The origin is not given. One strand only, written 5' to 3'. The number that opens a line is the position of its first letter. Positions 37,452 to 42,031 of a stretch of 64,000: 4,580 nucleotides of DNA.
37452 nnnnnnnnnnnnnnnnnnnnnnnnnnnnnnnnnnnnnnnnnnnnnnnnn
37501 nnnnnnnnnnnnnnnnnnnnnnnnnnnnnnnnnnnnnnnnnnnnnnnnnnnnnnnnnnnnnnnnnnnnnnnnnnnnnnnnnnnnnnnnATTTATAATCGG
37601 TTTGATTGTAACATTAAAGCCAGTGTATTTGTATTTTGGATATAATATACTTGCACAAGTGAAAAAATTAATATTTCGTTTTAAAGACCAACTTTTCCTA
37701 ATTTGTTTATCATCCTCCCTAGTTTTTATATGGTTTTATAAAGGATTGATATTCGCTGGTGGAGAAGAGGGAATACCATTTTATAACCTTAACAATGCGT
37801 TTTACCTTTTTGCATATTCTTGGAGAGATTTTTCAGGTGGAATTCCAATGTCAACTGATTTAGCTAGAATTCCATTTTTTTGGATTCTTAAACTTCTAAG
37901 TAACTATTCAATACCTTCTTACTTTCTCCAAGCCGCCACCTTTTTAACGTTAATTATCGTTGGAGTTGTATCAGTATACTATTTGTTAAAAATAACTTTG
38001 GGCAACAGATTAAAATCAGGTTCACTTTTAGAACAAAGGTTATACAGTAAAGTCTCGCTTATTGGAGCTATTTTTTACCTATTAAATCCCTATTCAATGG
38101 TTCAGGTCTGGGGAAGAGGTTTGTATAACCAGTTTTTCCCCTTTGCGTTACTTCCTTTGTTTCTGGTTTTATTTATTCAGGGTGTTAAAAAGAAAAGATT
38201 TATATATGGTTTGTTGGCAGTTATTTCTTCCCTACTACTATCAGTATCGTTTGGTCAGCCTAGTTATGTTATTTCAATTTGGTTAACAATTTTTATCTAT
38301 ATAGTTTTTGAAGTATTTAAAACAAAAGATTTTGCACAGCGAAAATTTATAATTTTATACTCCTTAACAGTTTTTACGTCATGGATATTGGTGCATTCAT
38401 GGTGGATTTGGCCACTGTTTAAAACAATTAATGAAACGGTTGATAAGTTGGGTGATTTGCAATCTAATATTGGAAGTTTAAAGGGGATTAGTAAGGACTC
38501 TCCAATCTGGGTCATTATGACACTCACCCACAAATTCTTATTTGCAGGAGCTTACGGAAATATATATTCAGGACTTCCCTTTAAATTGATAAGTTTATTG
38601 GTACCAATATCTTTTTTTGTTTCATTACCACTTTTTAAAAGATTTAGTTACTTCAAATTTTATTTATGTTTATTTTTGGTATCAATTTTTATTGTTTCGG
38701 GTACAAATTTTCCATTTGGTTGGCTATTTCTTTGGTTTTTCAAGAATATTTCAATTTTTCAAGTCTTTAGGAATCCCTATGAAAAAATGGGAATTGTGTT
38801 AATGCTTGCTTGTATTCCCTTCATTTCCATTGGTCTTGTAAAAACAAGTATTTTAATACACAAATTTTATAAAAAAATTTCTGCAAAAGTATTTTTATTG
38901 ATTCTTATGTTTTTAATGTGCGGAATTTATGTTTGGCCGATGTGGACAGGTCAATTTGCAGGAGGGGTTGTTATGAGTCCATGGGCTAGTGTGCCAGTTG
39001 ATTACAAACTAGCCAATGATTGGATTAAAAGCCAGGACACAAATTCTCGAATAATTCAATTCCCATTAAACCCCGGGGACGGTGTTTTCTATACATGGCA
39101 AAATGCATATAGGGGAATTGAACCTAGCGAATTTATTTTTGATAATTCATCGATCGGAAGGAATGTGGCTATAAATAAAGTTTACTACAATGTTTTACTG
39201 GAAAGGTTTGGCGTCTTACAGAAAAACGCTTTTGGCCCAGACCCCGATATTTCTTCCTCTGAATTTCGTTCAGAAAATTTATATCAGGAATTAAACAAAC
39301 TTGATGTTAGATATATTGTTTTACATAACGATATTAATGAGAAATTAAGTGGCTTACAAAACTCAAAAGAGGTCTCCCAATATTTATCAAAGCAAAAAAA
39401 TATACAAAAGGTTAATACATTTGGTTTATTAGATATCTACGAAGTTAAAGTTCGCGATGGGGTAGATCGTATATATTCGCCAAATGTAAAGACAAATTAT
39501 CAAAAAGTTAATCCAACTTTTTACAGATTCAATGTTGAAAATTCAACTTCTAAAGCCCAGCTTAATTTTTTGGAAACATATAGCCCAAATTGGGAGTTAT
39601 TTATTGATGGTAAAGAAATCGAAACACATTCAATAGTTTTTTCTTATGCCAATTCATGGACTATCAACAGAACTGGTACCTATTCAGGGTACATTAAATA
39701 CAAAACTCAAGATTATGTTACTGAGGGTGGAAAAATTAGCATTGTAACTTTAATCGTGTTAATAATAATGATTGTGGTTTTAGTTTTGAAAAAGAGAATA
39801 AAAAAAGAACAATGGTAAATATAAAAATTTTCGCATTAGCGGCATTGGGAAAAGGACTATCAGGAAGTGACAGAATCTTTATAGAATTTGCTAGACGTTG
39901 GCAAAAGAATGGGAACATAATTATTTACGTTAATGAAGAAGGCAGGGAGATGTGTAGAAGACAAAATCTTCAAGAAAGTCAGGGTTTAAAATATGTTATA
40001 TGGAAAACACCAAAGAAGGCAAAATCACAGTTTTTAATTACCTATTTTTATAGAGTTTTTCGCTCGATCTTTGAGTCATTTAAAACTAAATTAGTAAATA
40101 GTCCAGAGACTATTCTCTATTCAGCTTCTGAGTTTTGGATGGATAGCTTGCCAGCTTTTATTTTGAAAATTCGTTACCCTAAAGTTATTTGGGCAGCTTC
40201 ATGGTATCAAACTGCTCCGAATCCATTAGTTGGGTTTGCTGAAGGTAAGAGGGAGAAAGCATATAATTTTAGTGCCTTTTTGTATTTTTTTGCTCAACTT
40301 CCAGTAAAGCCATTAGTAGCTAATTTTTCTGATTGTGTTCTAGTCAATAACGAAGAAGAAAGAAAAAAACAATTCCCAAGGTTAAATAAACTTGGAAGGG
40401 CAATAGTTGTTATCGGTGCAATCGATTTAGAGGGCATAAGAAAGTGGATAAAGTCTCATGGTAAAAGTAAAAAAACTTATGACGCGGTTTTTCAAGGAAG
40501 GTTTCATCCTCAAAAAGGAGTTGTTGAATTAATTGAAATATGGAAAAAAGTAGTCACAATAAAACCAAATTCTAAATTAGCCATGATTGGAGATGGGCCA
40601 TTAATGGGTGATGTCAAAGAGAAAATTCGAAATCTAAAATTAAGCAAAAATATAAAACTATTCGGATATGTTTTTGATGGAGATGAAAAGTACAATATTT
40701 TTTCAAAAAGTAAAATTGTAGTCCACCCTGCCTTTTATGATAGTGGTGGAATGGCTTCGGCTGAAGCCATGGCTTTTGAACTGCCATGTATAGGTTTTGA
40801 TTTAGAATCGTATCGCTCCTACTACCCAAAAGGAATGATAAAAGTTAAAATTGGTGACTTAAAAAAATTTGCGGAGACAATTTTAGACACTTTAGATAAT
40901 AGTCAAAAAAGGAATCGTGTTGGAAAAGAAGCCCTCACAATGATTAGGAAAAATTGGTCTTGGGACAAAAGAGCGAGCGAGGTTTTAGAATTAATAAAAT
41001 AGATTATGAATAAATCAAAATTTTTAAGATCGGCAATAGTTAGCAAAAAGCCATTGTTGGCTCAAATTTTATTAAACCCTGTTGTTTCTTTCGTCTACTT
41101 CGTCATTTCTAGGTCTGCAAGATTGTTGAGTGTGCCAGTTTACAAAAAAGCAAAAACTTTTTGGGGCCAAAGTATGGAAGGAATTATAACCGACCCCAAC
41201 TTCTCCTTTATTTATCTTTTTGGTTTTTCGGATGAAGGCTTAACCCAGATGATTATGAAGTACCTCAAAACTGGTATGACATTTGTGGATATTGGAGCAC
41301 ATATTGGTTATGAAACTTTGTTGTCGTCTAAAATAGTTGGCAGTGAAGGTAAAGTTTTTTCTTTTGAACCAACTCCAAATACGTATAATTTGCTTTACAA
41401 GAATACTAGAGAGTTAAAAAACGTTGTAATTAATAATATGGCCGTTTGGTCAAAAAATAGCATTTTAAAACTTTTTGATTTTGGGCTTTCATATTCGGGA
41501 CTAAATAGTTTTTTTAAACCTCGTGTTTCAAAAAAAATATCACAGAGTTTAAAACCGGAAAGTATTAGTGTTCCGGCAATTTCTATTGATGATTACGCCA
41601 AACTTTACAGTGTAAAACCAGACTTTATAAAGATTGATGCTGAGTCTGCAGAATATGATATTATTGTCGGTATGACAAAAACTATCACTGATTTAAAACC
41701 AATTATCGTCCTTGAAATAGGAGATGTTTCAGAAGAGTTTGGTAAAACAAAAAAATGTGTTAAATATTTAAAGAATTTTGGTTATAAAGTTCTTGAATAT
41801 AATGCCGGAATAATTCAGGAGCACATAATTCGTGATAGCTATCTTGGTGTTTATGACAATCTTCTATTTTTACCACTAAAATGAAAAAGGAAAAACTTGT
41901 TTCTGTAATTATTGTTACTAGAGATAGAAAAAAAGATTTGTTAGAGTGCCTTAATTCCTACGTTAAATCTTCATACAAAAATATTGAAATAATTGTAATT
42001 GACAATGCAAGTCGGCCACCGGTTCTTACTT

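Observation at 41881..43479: GT2-methyltransferase fusion protein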

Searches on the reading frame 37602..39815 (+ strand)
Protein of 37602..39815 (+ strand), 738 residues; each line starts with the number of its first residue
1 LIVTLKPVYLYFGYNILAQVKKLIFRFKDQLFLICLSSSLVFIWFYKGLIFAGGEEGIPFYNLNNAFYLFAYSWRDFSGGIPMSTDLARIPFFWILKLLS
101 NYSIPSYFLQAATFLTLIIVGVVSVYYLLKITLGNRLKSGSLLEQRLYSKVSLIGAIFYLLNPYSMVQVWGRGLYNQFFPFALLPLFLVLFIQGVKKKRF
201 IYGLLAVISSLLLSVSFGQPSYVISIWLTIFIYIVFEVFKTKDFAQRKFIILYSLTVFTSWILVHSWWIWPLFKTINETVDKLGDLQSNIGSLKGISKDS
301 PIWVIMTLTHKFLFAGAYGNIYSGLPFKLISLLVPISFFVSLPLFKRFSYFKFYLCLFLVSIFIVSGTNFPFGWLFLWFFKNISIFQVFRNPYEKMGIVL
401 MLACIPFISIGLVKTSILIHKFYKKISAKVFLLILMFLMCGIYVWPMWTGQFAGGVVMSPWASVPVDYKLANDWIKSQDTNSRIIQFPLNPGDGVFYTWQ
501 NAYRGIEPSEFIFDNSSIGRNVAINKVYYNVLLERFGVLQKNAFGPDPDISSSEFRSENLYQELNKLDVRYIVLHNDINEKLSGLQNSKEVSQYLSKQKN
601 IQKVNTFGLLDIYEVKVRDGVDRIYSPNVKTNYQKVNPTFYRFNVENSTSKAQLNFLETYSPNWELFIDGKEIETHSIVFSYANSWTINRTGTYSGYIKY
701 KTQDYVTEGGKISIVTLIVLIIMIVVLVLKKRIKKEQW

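Call 9: search_protein_families(library=pfam, proteins=[window:37602-39815:+], max_evalue=0.001)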
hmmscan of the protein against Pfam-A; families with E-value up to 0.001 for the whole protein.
window:37602-39815:+ (738 aa): 1 family
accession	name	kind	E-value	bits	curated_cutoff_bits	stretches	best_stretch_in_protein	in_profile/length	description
PF11847.13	GT-C_AftD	-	4.5e-07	28.6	26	0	556-610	488-542/661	Alpha-(1->3)-arabinofuranosyltransferase, N-terminal GT-C domain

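Call 79: search_protein_families(library=ncbifam, proteins=[window:37602-39815:+], max_evalue=0.00001)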
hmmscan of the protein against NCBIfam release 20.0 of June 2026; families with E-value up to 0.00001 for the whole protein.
window:37602-39815:+ (738 aa): 0 families

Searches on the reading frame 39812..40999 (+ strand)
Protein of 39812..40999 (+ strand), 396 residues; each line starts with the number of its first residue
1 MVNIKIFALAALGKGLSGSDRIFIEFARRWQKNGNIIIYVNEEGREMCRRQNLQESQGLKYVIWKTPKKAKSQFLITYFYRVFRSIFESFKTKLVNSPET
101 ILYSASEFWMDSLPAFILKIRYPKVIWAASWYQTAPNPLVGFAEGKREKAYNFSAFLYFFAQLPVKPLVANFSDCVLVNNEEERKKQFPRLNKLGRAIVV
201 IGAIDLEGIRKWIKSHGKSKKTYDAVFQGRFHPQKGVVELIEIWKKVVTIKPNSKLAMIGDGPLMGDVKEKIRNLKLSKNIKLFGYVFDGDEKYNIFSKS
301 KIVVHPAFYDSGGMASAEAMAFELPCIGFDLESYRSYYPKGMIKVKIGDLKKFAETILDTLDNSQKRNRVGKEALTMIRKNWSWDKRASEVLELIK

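Call 3: search_protein_families(library=pfam, proteins=[window:39812-40999:+], max_evalue=0.01)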
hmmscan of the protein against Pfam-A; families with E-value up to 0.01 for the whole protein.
window:39812-40999:+ (396 aa): 3 families
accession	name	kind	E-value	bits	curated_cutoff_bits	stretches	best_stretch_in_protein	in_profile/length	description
PF00534.26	Glycos_transf_1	-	1e-25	90.7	26.4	1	210-374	3-169/172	Glycosyl transferases group 1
PF13692.12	Glyco_trans_1_4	-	3.1e-20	73.3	27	1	225-363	4-142/142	Glycosyl transferases group 1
PF13524.12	Glyco_trans_1_2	-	4.3e-05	23.9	25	1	289-392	36-143/144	Glycosyl transferase-like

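Call 79: search_protein_families(library=ncbifam, proteins=[window:39812-40999:+], max_evalue=0.00001)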
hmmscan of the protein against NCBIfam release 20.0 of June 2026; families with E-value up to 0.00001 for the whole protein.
window:39812-40999:+ (396 aa): 16 families
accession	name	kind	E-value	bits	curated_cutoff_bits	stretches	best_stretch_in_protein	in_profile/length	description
NF038295.1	EPS_HpsP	equivalog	4.8e-16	58.7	550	1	217-394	202-383/388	hormogonium polysaccharide biosynthesis glycosyltransferase HpsP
TIGR03999.1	thiol_BshA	equivalog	8.1e-16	57.9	273.7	1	230-386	207-361/375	N-acetyl-alpha-D-glucosaminyl L-malate synthase BshA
NF041876.1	EPS_EpsE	equivalog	4.3e-11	42.7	400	1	204-389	195-387/389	exopolysaccharide biosynthesis GT4 family glycosyltransferase EpsE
TIGR04157.1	glyco_rSAM_CFB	subfamily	2.8e-10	39.7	400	1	226-386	231-397/406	TIGR04157 family glycosyltransferase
NF047880.1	glyco_SdgA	exception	4.1e-09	35.5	800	1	225-378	318-471/488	serine-aspartate repeat adhesin O-glycosyltransferase SdgA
NF041010.1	glycosy_Agl16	equivalog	4.7e-09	35.6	575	1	225-395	182-348/352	glycosylation protein Agl16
TIGR03088.1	stp2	hypoth_equivalog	2.4e-08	33.4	409.05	1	227-393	199-368/374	TIGR03088 family PEP-CTERM/XrtA system glycosyltransferase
NF047684.1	TeichurnBiosyTuaC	equivalog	2.6e-08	33.2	550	1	225-392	222-383/391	teichuronic acid biosynthesis protein TuaC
NF041879.1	EPS_EpsH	equivalog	7.6e-08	31.5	800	1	213-393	228-411/431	exopolysaccharide biosynthesis glycosyltransferase EpsH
NF046085.1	XrtY_assoc_Gly1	equivalog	1.4e-07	30.8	400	1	181-394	168-380/387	XrtY-associated glycosyltransferase XYAG1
NF050063.1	ProtGlycPglJ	equivalog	2.6e-07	30.2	500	1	171-370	143-339/363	N-acetylgalactosamine-N,N'-diacetylbacillosaminyl-diphospho-undecaprenol 4-alpha-N-acetylgalactosaminyltransferase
TIGR02149.1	glgA_Coryne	subfamily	4.1e-07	29.5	302.4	1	219-394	201-386/391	glycogen synthase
NF047881.1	glyco_SdgB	exception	7.8e-07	28.1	800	1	220-347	319-439/496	serine-aspartate repeat adhesin O-glycosyltransferase SdgB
NF049988.1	MGlcDAGSynMgs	equivalog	9.4e-07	28.5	400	1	221-354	212-344/398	alpha-monoglucosyldiacylglycerol synthase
NF007396.0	PRK09922.1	equivalog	3.9e-06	26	385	1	219-333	179-294/361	lipopolysaccharide 1,6-galactosyltransferase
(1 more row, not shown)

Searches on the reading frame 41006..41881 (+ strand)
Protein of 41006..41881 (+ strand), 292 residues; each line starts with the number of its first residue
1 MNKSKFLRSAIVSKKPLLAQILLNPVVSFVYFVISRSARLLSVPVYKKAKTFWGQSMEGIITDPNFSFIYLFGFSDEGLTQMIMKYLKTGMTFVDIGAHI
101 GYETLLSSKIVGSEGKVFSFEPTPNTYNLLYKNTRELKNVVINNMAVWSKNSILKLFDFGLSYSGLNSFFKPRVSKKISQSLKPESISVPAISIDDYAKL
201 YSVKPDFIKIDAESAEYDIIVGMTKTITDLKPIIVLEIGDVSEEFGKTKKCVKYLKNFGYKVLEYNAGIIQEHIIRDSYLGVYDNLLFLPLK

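Call 3: search_protein_families(library=pfam, proteins=[window:41006-41881:+], max_evalue=0.01)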
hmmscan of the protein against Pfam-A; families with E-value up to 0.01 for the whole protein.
window:41006-41881:+ (292 aa): 3 families
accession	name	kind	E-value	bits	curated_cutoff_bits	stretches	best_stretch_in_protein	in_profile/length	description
PF05050.19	Methyltransf_21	-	2e-20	74.1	22.7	1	95-262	1-173/173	Methyltransferase FkbM domain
PF05575.17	V_cholerae_RfbT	-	6.1e-05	22.9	27.9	1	73-222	63-209/286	Vibrio cholerae RfbT protein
PF01135.25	PCMT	-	0.00012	22.3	20.3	1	83-145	65-126/210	Protein-L-isoaspartate(D-aspartate) O-methyltransferase (PCMT)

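Call 4: search_protein_families(library=ncbifam, proteins=[window:41006-41881:+], max_evalue=0.01)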
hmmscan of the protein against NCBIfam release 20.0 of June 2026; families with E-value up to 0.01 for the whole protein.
window:41006-41881:+ (292 aa): 9 families
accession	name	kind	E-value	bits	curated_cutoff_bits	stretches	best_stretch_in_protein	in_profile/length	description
TIGR01444.1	fkbM_fam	subfamily_domain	1.4e-25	90.4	37.7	1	92-238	1-142/143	FkbM family methyltransferase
TIGR00080.1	pimt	equivalog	2e-05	24.5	159.05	1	87-147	75-132/216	protein-L-isoaspartate O-methyltransferase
NF010549.0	PRK13942.1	equivalog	2.1e-05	24.1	282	1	87-148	75-133/215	protein-L-isoaspartate O-methyltransferase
TIGR02469.1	CbiT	equivalog_domain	6e-05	23.3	78.3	1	87-143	17-74/124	precorrin-6Y C5,15-methyltransferase (decarboxylating) subunit CbiT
NF001556.0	PRK00377.1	equivalog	0.00013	21.9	238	1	87-146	38-95/198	cobalt-precorrin-6Y C(15)-methyltransferase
NF010550.0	PRK13943.1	equivalog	0.00018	20.7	359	1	80-142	69-135/322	protein-L-isoaspartate O-methyltransferase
NF041536.1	ArsM_DUF2284_UU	exception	0.0002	19.8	575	1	87-185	74-175/459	arsenite methyltransferase/DUF2284 domain selenoprotein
NF008823.0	PRK11873.1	subfamily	0.00037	20.1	263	1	86-136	74-124/272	arsenite methyltransferase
NF041537.1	ArsM_AhpD_UU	exception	0.0049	15.7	510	1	87-136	74-123/345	arsenite methyltransferase/AhpD domain selenoprotein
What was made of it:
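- On WbdD-type chain terminators: No kinase family hit in Pfam or NCBIfam (calls 3, 4)
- All named-family hits are far below their curated cut-offs (call 4).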
